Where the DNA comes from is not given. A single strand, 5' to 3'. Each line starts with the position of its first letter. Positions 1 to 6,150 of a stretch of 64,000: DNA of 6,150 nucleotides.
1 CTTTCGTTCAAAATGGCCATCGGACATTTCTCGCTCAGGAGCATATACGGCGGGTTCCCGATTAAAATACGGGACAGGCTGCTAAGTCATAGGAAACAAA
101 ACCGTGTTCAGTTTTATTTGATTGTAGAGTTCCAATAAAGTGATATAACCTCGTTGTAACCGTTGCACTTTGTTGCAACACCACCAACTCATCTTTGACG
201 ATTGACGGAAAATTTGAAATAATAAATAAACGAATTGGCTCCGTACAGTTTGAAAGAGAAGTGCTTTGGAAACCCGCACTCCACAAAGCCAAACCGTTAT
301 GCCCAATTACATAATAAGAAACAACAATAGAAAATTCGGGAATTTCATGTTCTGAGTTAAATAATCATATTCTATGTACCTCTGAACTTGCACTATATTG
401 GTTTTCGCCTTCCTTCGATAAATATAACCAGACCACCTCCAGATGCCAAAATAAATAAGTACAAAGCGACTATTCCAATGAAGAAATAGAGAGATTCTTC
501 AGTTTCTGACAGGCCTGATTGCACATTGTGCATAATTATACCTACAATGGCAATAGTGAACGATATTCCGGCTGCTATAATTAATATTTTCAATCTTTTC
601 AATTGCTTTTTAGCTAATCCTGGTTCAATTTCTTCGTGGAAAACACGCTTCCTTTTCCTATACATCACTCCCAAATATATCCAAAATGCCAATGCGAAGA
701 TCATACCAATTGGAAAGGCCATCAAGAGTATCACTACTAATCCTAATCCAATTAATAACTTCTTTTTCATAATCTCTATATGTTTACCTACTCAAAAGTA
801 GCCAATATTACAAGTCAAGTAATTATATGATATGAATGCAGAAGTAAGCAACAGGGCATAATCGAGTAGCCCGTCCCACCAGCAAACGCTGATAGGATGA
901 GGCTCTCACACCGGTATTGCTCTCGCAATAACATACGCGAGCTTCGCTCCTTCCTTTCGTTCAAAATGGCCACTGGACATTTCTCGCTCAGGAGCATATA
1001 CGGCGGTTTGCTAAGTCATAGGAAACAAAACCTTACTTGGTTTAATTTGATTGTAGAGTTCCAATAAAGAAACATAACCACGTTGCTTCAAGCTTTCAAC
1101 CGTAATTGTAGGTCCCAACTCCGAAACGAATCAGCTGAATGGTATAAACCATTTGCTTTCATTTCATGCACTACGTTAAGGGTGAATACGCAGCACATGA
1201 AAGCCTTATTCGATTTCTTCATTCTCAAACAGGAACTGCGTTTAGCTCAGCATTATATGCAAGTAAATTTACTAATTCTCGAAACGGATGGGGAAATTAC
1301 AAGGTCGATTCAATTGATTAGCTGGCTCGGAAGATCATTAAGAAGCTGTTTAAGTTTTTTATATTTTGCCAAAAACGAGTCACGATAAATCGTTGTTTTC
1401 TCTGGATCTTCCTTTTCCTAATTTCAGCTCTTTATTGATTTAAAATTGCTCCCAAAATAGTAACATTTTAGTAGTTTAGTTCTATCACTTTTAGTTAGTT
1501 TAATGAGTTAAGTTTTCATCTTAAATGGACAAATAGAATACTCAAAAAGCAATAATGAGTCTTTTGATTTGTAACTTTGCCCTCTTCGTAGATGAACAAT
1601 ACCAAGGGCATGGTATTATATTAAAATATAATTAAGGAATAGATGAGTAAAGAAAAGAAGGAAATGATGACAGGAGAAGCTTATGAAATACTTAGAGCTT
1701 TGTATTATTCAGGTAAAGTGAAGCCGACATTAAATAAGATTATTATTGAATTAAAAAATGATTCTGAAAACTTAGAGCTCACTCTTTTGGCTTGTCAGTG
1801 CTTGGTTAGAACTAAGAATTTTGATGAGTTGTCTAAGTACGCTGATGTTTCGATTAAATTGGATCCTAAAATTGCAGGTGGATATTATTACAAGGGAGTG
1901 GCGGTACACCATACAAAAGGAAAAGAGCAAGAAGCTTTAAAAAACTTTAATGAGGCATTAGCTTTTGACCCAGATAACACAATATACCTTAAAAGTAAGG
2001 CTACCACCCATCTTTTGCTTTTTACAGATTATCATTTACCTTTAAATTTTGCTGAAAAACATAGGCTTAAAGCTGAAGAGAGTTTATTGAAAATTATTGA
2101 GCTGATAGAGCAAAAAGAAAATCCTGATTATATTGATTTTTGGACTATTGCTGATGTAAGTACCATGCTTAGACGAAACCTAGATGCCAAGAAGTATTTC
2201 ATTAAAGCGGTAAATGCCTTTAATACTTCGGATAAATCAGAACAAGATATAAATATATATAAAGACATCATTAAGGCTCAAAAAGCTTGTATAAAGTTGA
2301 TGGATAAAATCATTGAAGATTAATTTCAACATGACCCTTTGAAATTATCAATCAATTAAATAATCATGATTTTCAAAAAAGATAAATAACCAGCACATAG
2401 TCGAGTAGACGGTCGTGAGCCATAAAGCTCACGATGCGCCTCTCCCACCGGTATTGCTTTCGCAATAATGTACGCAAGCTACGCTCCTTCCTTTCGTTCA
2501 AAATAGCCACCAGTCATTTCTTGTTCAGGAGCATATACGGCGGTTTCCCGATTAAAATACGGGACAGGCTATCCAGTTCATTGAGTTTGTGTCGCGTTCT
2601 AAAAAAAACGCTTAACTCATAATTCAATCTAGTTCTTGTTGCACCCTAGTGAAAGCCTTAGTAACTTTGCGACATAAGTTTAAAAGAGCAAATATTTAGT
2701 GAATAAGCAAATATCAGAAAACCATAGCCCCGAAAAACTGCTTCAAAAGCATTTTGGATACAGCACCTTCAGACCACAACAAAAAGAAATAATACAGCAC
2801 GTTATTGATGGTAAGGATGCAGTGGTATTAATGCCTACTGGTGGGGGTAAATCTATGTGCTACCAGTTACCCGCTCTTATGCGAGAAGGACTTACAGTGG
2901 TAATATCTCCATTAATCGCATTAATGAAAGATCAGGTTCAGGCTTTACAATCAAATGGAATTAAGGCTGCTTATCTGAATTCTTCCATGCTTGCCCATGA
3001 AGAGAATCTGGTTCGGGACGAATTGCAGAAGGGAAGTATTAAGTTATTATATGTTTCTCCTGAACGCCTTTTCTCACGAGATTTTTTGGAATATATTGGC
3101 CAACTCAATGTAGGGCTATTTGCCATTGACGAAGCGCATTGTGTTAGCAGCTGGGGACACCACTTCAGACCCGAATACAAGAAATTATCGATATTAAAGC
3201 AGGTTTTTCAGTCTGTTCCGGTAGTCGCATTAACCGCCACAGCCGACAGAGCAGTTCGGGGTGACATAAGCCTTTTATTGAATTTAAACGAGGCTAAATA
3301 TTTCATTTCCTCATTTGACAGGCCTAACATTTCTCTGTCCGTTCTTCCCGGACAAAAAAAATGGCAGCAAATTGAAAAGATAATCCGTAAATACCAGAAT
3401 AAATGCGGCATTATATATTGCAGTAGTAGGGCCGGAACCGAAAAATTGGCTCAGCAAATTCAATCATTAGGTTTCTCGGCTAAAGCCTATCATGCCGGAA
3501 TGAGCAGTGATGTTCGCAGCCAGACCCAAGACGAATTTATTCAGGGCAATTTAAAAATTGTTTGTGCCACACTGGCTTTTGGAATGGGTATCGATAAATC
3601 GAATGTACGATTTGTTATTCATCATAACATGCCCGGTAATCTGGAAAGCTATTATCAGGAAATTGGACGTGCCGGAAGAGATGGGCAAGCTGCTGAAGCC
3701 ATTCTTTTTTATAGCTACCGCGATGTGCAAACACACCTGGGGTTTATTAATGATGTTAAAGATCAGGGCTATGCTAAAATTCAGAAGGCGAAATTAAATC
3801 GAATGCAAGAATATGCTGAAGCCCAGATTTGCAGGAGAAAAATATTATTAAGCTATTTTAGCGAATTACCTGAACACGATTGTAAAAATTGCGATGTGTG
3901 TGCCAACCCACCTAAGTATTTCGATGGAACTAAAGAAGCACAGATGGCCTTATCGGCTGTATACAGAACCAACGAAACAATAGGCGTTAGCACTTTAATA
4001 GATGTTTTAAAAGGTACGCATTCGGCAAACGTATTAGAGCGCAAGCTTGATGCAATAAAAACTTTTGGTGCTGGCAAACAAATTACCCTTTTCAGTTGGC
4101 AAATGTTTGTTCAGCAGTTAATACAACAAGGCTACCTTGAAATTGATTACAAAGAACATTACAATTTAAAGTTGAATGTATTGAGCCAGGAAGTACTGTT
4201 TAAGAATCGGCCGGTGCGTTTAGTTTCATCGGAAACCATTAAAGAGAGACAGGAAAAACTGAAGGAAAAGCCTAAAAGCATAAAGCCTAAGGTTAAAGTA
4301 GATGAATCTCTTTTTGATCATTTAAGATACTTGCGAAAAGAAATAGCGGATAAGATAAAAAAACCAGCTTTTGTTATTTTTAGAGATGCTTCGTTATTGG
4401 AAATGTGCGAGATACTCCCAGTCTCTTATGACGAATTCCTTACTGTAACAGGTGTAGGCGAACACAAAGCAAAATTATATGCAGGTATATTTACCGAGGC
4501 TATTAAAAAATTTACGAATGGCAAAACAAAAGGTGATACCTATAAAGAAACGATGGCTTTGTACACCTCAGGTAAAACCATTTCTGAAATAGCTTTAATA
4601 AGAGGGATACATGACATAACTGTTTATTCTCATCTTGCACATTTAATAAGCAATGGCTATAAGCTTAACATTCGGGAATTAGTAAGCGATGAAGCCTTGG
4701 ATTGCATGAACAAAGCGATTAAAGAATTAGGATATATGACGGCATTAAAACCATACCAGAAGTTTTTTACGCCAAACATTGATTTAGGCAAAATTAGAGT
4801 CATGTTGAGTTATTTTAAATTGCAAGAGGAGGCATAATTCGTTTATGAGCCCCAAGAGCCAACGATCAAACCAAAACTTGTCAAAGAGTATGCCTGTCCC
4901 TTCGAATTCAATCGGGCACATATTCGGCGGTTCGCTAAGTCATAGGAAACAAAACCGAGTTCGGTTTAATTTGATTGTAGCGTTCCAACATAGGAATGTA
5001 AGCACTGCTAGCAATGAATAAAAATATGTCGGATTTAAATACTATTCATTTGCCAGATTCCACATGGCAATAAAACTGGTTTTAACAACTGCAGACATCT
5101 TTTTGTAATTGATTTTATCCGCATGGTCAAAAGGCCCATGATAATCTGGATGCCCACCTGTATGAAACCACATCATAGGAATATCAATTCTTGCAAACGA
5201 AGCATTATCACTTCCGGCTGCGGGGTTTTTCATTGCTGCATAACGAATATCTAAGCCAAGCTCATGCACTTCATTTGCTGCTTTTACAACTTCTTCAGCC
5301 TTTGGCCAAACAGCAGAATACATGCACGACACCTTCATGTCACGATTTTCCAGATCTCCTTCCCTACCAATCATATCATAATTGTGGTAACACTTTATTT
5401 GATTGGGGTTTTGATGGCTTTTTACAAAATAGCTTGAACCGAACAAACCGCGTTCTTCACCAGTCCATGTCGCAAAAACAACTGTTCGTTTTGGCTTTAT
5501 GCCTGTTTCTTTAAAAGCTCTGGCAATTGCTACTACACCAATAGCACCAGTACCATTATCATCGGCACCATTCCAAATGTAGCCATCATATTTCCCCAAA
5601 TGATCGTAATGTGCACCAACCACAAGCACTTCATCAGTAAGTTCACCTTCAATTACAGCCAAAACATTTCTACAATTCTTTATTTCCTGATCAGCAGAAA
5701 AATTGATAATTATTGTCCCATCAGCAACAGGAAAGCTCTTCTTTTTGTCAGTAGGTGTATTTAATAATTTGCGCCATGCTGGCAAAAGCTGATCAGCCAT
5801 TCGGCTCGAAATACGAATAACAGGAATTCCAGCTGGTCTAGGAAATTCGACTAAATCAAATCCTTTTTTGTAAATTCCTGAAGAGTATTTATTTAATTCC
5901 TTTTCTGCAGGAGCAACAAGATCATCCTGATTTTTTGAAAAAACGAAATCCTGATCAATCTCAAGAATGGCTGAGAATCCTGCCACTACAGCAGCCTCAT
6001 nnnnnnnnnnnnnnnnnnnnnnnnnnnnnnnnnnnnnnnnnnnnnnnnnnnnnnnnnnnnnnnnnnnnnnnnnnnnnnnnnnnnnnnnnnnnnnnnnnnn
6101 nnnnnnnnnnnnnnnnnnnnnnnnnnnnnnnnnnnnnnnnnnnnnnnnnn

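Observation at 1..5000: Four same-strand group IIC intron 3' ends clustered within 5 kb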

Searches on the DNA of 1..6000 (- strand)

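Call 4: search_rna_families(source=window, start=1, end=6000, threshold=evalue, max_evalue=10, show_alignments=5)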
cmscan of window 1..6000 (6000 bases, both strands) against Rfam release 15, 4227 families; matches with E-value up to 10: 4.
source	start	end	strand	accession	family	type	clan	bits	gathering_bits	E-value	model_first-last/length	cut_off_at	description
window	1991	2043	-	RF00152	SNORD79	Gene; snRNA; snoRNA; CD-box;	CL00069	21.1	47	9.1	1-83/83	no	Small nucleolar RNA SNORD79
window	5901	5998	-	RF00452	MIR172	Gene; miRNA;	-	18.2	70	3.7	1-114/114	no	mir-172 microRNA precursor family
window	3312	3381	-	RF00657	mir-184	Gene; miRNA;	-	16.7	54.1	6.9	1-86/86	no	mir-184 microRNA precursor family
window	1193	1232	-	RF00180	REN-SRE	Cis-reg;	-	15.6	41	3.9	1-37/37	no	Renin stability regulatory element (REN-SRE)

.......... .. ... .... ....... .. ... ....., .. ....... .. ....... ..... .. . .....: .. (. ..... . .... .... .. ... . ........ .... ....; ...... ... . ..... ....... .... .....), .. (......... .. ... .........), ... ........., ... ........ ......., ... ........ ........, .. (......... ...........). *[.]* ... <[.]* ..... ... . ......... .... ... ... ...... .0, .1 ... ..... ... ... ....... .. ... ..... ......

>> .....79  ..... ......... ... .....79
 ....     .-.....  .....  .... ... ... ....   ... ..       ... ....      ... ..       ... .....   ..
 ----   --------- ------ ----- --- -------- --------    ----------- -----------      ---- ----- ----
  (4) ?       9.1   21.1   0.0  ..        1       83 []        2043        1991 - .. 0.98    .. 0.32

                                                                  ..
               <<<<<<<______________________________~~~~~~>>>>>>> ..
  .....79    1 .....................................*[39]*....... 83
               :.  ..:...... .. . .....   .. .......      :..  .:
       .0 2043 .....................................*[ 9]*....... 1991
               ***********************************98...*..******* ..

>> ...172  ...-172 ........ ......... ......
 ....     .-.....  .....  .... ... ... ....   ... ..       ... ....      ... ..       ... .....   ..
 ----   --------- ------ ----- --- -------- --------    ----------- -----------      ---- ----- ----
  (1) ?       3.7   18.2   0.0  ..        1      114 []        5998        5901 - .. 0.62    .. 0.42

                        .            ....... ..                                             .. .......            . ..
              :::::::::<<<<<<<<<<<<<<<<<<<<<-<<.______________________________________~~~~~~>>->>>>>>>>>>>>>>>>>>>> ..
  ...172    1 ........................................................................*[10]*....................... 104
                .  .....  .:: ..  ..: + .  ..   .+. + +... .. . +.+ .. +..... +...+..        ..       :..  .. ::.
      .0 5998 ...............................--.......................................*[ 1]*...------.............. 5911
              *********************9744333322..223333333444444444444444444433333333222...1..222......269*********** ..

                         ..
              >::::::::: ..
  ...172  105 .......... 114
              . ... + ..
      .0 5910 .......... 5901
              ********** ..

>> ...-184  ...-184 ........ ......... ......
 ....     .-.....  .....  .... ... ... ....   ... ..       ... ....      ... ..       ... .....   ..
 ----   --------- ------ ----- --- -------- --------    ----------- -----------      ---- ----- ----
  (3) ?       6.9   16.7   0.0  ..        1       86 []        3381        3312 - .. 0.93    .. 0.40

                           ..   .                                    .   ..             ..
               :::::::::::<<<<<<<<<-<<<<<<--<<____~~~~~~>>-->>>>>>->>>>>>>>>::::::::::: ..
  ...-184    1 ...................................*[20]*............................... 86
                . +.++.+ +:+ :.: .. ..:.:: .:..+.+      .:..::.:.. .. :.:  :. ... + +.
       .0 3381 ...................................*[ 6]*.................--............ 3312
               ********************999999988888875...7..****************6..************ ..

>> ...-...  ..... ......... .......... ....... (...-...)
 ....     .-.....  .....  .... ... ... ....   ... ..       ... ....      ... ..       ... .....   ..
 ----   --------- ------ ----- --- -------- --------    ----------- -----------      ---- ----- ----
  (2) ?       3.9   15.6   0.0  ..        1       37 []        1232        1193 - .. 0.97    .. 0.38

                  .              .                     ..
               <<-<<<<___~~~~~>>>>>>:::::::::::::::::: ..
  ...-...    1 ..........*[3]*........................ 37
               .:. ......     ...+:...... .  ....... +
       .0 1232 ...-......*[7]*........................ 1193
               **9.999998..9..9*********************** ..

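Call 65: build_rna_model(alignment_id=A4, structure=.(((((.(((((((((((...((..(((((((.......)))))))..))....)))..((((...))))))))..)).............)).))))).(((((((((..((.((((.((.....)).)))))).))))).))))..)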
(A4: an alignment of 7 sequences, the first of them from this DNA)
Model R1 built from alignment A4 (7 sequences, 148 columns); structure: as given.
model positions 134; base pairs 46; branch points 2; effective number of sequences 1.06; information 0.591 bits per position. Calibrated on 0.2 Mb of random sequence (short: E-values are rough).
structure used (alignment columns):
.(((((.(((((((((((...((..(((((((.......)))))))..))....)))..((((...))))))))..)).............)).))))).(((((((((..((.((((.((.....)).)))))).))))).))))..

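Call 66: search_with_rna_model(model_id=R1, source=window, filters=off, max_evalue=10)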
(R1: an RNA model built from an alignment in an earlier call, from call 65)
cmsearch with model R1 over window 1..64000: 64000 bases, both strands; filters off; matches with E-value up to 10: 8.
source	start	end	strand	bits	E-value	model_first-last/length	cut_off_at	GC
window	861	1008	-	115.3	1.7e-27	1-134/134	no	0.53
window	2400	2545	-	110.4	2.9e-26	1-134/134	no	0.5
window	1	38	-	27.6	4e-05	18-55/134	no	0.47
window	17548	17638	-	12.6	0.27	1-134/134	no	0.3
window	50287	50345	-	9.8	1.4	1-134/134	no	0.29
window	57118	57198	+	8.8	2.5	1-134/134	no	0.41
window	20144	20179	+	8.3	3.4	19-54/134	no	0.42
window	39962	40002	+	7.2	6.5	90-130/134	no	0.46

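Call 69: search_with_rna_model(model_id=R1, sources=[L001, L002, L003, L004, L005, L006, L007, L009, L010, L011, L012], max_evalue=1)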
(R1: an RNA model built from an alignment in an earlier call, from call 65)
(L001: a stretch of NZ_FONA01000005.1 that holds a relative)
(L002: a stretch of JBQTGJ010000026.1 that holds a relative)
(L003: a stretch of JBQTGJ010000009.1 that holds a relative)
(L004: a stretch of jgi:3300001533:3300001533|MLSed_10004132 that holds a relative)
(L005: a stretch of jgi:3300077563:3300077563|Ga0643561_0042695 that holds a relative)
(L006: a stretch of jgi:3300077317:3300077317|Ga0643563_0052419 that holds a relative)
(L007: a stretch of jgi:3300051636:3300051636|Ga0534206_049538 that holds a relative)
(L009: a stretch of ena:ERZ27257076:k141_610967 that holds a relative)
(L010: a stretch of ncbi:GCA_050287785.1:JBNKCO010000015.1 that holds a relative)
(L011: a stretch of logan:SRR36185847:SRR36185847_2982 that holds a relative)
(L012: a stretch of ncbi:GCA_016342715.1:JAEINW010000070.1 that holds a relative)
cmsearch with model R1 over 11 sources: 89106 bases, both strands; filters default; matches with E-value up to 1: 12.
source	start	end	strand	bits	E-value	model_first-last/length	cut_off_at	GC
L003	1905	2038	-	154.2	2.7e-37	1-134/134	no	0.51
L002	4912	5045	+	152.2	9e-37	1-134/134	no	0.51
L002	2544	2677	+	151.4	1.4e-36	1-134/134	no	0.49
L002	3544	3677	+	148.6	7.7e-36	1-134/134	no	0.5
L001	4281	4414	+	124.5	1e-29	1-134/134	no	0.51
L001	761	894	+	120.4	1.2e-28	1-134/134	no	0.49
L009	639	720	+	65.7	1e-14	1-134/134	no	0.6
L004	4372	4454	+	57.1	1.6e-12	1-134/134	no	0.64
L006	957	1039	+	57.1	1.6e-12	1-134/134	no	0.64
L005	2181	2263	+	51.6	4.1e-11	1-134/134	no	0.65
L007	4339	4432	+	48.7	2.3e-10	1-134/134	no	0.59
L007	7121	7218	+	28.5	3.2e-05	1-134/134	no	0.57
